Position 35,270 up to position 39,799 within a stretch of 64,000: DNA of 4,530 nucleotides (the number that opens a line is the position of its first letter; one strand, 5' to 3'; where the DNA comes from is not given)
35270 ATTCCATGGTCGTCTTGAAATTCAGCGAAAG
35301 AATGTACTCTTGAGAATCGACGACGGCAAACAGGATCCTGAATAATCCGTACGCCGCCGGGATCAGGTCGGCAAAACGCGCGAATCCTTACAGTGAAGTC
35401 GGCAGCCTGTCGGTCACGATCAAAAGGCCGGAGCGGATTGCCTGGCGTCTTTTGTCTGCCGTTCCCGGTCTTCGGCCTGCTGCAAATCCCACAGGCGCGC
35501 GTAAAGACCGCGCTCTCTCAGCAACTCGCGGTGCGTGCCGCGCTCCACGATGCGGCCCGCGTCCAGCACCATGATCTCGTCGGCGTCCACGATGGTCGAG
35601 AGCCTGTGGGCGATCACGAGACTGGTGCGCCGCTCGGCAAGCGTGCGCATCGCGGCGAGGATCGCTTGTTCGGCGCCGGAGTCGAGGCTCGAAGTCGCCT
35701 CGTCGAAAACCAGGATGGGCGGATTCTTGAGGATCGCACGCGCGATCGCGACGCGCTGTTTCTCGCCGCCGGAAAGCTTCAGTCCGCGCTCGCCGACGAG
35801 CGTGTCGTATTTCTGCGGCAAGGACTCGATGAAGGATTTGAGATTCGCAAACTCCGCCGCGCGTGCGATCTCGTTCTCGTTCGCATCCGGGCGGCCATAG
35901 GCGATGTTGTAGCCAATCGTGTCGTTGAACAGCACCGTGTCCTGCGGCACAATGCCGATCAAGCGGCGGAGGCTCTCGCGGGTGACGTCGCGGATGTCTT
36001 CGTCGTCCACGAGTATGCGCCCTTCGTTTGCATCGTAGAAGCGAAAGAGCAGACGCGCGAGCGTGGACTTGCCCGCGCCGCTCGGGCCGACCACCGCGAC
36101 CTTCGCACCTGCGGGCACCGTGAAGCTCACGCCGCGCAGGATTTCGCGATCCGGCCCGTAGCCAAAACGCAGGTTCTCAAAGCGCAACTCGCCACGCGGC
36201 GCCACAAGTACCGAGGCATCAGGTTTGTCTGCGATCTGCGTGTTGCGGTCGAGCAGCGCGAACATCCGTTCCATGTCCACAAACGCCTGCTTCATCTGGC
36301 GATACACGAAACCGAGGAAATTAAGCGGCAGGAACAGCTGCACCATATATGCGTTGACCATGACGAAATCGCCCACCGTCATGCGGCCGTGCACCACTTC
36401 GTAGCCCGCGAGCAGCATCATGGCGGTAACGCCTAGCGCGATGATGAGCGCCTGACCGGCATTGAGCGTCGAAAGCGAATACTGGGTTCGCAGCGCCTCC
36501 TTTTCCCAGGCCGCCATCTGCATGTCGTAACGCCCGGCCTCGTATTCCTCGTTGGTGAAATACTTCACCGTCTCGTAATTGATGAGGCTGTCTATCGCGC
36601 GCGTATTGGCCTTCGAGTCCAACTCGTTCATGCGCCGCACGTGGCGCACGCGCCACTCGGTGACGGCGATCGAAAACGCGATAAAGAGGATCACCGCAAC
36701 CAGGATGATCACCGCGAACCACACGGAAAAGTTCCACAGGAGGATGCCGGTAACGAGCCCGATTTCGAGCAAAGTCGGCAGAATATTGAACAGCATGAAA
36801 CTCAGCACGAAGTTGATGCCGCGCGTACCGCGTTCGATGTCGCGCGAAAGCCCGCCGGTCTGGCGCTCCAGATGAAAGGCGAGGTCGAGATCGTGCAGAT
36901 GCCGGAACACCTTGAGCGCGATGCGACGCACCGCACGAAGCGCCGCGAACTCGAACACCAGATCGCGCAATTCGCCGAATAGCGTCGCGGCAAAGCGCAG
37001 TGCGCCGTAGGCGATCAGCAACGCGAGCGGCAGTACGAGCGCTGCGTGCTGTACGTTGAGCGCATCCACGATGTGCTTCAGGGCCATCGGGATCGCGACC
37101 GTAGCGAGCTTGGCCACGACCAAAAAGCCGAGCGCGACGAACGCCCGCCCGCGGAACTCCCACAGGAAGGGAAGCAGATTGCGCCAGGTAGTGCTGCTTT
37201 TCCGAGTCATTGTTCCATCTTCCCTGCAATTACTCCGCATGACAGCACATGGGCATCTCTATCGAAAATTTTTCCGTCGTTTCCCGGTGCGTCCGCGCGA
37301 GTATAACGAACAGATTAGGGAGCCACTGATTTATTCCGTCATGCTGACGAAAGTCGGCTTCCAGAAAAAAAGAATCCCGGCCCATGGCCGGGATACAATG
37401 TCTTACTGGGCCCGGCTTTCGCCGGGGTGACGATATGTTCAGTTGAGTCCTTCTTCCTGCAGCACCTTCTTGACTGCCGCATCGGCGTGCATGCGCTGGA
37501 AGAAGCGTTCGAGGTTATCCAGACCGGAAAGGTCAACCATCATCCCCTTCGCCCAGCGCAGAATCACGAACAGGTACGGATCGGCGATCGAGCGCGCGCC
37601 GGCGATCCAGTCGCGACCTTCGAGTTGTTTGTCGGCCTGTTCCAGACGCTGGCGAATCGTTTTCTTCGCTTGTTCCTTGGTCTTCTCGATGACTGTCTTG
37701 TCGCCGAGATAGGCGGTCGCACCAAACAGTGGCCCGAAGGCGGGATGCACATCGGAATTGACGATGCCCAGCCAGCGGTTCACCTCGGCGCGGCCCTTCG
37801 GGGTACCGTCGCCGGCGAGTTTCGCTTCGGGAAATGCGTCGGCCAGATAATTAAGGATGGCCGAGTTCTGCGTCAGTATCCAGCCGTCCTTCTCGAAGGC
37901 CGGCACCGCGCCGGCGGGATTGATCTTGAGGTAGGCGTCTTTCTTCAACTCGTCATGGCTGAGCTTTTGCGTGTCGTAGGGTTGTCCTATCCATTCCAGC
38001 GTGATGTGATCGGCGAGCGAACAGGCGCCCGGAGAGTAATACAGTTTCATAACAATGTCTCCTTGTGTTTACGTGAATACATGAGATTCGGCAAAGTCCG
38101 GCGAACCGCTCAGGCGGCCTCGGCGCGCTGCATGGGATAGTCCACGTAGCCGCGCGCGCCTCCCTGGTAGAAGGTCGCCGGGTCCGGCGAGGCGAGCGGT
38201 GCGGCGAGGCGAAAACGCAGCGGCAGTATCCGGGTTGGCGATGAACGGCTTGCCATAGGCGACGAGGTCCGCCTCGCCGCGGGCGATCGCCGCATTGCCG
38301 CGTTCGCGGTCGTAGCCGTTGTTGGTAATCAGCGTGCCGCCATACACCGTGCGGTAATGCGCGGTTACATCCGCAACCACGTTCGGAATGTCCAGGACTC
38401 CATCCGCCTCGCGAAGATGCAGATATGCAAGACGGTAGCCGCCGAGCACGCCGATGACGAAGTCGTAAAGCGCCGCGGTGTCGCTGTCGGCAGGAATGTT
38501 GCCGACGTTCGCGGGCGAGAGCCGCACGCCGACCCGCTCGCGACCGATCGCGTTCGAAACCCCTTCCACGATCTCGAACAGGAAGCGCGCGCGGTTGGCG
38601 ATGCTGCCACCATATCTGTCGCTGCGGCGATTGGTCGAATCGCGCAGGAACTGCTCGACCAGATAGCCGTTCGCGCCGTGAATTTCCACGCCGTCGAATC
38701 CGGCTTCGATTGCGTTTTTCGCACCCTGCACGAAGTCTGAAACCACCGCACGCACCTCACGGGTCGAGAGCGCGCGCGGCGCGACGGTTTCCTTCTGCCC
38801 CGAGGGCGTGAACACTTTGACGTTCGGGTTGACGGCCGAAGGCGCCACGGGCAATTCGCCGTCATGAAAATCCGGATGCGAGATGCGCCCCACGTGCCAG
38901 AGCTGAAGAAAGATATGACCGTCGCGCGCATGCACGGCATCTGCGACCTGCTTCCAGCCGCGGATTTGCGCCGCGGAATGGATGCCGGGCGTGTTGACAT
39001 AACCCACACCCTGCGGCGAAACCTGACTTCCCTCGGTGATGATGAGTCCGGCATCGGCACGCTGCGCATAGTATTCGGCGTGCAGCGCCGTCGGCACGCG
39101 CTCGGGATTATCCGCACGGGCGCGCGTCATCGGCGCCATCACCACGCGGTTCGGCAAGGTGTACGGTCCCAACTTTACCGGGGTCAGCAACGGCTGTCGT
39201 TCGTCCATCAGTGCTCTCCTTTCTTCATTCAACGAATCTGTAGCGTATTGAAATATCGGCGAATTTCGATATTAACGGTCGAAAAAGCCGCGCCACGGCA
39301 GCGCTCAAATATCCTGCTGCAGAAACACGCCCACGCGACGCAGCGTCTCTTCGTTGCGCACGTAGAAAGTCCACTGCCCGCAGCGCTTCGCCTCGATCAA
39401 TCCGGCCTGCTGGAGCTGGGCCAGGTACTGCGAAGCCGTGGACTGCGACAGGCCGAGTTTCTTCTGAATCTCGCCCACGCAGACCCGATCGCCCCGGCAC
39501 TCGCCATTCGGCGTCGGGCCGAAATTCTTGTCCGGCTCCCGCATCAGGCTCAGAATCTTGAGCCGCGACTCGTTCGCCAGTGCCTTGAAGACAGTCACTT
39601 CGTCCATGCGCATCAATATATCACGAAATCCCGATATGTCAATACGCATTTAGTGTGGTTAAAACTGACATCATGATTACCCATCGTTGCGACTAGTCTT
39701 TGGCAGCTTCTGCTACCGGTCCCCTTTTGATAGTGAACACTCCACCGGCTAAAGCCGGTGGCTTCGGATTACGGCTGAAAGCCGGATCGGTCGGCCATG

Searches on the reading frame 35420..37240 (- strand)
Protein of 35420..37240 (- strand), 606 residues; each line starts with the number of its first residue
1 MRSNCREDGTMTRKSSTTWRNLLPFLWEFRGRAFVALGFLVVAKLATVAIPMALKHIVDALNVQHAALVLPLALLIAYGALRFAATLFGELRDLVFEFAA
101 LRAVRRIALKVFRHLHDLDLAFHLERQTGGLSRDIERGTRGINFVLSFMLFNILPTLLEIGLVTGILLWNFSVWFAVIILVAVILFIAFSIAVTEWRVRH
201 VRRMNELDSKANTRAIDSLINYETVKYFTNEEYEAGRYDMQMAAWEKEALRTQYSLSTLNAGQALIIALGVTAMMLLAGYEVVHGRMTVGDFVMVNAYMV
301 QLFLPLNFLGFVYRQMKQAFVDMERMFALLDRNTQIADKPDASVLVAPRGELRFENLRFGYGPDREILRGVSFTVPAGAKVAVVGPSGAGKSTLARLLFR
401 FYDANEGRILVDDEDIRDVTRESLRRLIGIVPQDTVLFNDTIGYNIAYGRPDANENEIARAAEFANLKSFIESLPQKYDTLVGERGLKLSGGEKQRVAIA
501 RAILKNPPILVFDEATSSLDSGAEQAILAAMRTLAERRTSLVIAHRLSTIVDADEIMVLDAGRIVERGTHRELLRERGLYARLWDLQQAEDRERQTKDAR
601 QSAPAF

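Call 44: search_protein_families(library=pfam, proteins=[window:35420-37240:-], max_evalue=0.0001)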
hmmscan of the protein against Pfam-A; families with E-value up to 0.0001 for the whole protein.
window:35420-37240:- (606 aa): 4 families
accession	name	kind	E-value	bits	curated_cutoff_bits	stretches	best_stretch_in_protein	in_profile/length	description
PF00664.28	ABC_membrane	-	2.4e-37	129.6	28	1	35-306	3-274/274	ABC transporter transmembrane region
PF00005.33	ABC_tran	-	8.8e-34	117.5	25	1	368-517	1-137/137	ABC transporter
PF02463.25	SMC_N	-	2.6e-06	27.5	40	0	470-557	135-209/220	RecF/RecN/SMC N terminal domain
PF13191.12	AAA_16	-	1.9e-05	25.7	32.6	1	381-542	27-165/167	AAA ATPase domain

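Call 80: search_protein_families(library=ncbifam, proteins=[window:35420-37240:-], max_evalue=1e-8)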
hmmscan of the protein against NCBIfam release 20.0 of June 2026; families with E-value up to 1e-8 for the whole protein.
window:35420-37240:- (606 aa): 175 families (the best 25 are shown)
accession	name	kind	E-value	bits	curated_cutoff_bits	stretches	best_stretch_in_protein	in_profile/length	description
TIGR02203.1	MsbA_lipidA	equivalog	3.5e-126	422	602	1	18-589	1-571/572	lipid A export permease/ATP-binding protein MsbA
TIGR02204.1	MsbA_rel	hypoth_equivalog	2.4e-119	399.6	780.4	1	19-587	6-575/576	ABC transporter, permease/ATP-binding protein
TIGR01846.1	type_I_sec_HlyB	subfamily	8.3e-110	368.1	725.55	1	40-587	148-692/694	type I secretion system permease/ATPase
NF010178.0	PRK13657.1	equivalog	1.3e-108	364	733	1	34-597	23-580/588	glucan ABC transporter ATP-binding protein/ permease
TIGR00958.1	3a01208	subfamily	3.9e-107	359.3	874.6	1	20-583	150-710/711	antigen peptide transporter 2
NF008381.0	PRK11176.1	equivalog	3.6e-105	352.5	867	1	16-588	10-580/582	lipid A ABC transporter ATP-binding protein/permease MsbA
NF052233.1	CphA_assoc_ABC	equivalog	1.1e-103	348.1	880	1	57-597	210-753/766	cyanophycin metabolism-associated ABC transporter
NF045513.1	HepA_fam_ABC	equivalog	5.3e-100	335.6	725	1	86-587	109-606/610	heterocyst formation ABC transporter subunit HepA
TIGR03796.1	NHLM_micro_ABC1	equivalog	3.7e-94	316.3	853.3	1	23-583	146-708/710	NHLP family bacteriocin export ABC transporter peptidase/permease/ATPase subunit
TIGR03375.1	type_I_sec_LssB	subfamily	3.5e-88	296.6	693.1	1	87-575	204-690/696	type I secretion system permease/ATPase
NF008056.1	PRK10790.1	equivalog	1.5e-84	284.6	746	1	15-591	7-579/584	SmdB family multidrug efflux ABC transporter permease/ATP-binding protein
TIGR01192.1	chvA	subfamily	1.8e-84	284.4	585.4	1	41-584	29-567/585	glucan export ABC transporter ATP-binding protein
TIGR01193.1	bacteriocin_ABC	subfamily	1.7e-81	274.8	523.85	1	20-584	145-706/708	peptide cleavage/export ABC transporter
TIGR03797.1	NHLM_micro_ABC2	equivalog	3.4e-81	273.7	709.4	1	16-587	120-685/686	NHLP bacteriocin export ABC transporter permease/ATPase subunit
TIGR02857.1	CydD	equivalog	9.3e-80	269.1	435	1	36-559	8-529/529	thiol reductant ABC exporter subunit CydD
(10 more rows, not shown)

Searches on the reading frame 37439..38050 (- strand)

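Call 44: search_protein_families(library=pfam, proteins=[window:37439-38050:-], max_evalue=0.0001)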
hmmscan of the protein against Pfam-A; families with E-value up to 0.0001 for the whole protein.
window:37439-38050:- (203 aa): 4 families
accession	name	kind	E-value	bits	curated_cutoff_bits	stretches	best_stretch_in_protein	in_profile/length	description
PF13417.12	GST_N_3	-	4.1e-09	37.1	22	1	16-75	15-73/75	Glutathione S-transferase, N-terminal domain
PF02798.26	GST_N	-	1.2e-07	32.4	20.9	1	2-70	4-75/76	Glutathione S-transferase, N-terminal domain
PF13409.12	GST_N_2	-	3e-07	31.4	25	1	15-71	9-69/70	Glutathione S-transferase, N-terminal domain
PF00043.30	GST_C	-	1.8e-06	28.5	20.7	1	115-188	14-90/93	Glutathione S-transferase, C-terminal domain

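Call 80: search_protein_families(library=ncbifam, proteins=[window:37439-38050:-], max_evalue=1e-8)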
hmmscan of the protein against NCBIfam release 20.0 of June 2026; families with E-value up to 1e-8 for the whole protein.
window:37439-38050:- (203 aa): 2 families
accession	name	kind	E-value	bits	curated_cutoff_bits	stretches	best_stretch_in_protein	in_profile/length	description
NF007831.0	PRK10542.1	equivalog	2e-40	138.5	198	1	1-203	1-201/201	glutathione transferase GstA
TIGR01262.1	maiA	equivalog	8.8e-16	58.1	171.05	1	15-195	15-201/211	maleylacetoacetate isomerase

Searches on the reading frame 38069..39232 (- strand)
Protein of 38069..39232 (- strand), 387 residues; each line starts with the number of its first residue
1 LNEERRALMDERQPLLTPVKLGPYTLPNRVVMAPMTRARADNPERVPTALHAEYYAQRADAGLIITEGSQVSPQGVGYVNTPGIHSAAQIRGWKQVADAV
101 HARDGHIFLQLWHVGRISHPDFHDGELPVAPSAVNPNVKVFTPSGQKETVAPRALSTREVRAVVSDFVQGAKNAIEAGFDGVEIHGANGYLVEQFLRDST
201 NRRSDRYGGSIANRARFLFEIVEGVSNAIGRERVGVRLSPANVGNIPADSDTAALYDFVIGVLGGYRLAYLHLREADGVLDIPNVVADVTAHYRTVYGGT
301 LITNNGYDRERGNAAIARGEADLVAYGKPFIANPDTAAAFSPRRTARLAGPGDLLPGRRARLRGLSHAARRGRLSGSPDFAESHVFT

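Call 44: search_protein_families(library=pfam, proteins=[window:38069-39232:-], max_evalue=0.0001)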
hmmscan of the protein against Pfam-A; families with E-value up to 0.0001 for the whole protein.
window:38069-39232:- (387 aa): 1 family
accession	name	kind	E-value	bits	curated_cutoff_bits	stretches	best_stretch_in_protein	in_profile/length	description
PF00724.26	Oxidored_FMN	-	7.6e-85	285.6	27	1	15-337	2-332/342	NADH:flavin oxidoreductase / NADH oxidase family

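Call 80: search_protein_families(library=ncbifam, proteins=[window:38069-39232:-], max_evalue=1e-8)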
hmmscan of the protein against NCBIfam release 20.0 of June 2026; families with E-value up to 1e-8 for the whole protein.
window:38069-39232:- (387 aa): 8 families
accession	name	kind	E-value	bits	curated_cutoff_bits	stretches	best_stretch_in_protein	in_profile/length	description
NF007899.0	PRK10605.1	subfamily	4.5e-97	325.5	403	1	13-340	4-337/365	N-ethylmaleimide reductase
TIGR03997.1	mycofact_OYE_2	equivalog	3.1e-50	171.2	793.15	1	15-243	2-221/645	mycofactocin system FadH/OYE family oxidoreductase 2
NF010047.0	PRK13523.1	equivalog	2.2e-40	138.7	431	1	15-239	5-217/339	NADPH dehydrogenase NamA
NF006101.0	PRK08255.1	equivalog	4.2e-40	137.6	1078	1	10-241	394-628/768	bifunctional salicylyl-CoA 5-hydroxylase/oxidoreductase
NF041087.1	bile_acid_BaiCD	equivalog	8.9e-33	113.3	825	1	15-231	4-208/642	bile acid Fe-S flavoenzyme BaiCD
NF045592.1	bili_reduct_N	equivalog_domain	2.9e-26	92.5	425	1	15-229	2-204/363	bilirubin reductase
NF045599.1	bili_reduct_long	exception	4.8e-25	87.9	750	1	15-230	1-205/641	bilirubin reductase, long form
TIGR03996.1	mycofact_OYE_1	hypoth_equivalog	1.4e-19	70.1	627.9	1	19-241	6-214/633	mycofactocin system FadH/OYE family oxidoreductase 1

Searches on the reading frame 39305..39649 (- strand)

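Call 44: search_protein_families(library=pfam, proteins=[window:39305-39649:-], max_evalue=0.0001)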
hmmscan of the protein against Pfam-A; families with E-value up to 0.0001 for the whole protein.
window:39305-39649:- (114 aa): 7 families
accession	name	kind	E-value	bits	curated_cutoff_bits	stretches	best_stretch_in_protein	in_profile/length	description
PF01022.26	HTH_5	-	2e-10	40.8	22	1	57-86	17-46/47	Bacterial regulatory protein, arsR family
PF13412.12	HTH_24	-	9.6e-07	28.7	21.9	1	55-86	17-48/48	Winged helix-turn-helix DNA-binding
PF09339.16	HTH_IclR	-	9e-06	25.8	22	1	58-86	21-49/52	IclR helix-turn-helix domain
PF12802.13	MarR_2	-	1e-05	26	27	1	58-90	23-55/61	MarR family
PF12840.13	HTH_20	-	1.2e-05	25.6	27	0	58-86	21-49/51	Helix-turn-helix domain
PF13545.12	HTH_Crp_2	-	5.3e-05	23.5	27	1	65-105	32-69/70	Crp-like helix-turn-helix domain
PF01047.28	MarR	-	5.7e-05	23.4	24.6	0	58-88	20-50/59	MarR family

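Call 80: search_protein_families(library=ncbifam, proteins=[window:39305-39649:-], max_evalue=1e-8)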
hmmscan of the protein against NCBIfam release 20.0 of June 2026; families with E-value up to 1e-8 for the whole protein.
window:39305-39649:- (114 aa): 3 families
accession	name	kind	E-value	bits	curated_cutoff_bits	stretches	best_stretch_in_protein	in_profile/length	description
NF033788.1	HTH_metalloreg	subfamily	1.8e-19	69.3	55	1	54-105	24-75/77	metalloregulator ArsR/SmtB family transcription factor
NF033789.1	repress_SdpR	subfamily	1.6e-11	43.9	100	0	55-103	21-69/79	autorepressor SdpR family transcription factor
NF041413.1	ArsR_Rv2640c_fam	equivalog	1.8e-10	41.3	155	1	21-111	36-114/118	Rv2640c family ArsR-like transcriptional regulator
